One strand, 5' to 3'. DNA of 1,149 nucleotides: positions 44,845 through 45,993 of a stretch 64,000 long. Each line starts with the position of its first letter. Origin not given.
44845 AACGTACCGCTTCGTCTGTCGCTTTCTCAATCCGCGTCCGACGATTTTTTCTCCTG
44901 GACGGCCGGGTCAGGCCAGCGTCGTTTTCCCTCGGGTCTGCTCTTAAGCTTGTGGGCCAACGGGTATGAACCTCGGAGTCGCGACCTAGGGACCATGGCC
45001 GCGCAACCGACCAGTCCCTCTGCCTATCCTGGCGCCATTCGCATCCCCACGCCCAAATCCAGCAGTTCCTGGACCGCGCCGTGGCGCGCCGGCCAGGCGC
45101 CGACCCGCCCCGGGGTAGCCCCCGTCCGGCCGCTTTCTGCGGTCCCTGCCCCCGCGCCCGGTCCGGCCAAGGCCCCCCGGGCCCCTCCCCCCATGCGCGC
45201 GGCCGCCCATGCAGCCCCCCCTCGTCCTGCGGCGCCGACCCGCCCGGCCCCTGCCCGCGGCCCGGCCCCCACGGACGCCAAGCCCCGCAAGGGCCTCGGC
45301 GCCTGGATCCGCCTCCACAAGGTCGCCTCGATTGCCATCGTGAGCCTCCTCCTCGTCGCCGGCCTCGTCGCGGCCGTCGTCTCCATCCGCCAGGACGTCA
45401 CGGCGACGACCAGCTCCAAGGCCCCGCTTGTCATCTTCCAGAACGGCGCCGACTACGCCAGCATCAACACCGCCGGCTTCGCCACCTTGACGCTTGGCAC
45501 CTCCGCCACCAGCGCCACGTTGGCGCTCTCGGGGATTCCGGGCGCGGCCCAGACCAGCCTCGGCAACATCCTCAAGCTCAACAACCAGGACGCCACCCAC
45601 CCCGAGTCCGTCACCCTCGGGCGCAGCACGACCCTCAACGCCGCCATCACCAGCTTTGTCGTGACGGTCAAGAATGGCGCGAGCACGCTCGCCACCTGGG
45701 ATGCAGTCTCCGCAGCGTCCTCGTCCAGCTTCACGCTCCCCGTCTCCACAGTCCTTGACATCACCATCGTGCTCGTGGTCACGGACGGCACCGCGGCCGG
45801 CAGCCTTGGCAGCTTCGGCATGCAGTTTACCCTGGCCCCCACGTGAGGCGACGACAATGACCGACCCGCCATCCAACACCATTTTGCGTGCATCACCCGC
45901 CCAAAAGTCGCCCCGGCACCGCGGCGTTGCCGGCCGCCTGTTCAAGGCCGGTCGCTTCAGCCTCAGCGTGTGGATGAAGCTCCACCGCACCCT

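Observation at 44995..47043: Three tandem paralogous Ser/Thr/Ala-rich membrane-anchored surface proteins, one with a long Pro/Ala-rich cytoplasmic tail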

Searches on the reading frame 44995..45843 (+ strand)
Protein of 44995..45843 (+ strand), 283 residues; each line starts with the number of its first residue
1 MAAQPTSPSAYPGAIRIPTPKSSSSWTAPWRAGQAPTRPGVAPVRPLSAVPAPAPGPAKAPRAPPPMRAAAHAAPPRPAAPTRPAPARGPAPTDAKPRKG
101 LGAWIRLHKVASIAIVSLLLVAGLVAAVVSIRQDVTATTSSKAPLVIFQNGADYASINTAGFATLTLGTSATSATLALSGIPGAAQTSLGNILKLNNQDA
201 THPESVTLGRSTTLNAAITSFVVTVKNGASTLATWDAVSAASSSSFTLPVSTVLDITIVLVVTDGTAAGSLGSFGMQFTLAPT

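Call 8: search_protein_families(library=pfam, proteins=[window:44995-45843:+], max_evalue=10)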
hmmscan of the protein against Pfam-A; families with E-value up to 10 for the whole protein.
window:44995-45843:+ (283 aa): 0 families

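Call 9: search_protein_families(library=ncbifam, proteins=[window:44995-45843:+], max_evalue=10)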
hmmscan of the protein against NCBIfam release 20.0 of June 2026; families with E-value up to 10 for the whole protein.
window:44995-45843:+ (283 aa): 1 family
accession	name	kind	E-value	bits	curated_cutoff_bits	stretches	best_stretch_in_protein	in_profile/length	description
NF006756.0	PRK09276.1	subfamily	0.08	11.8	507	1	179-279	270-367/387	LL-diaminopimelate aminotransferase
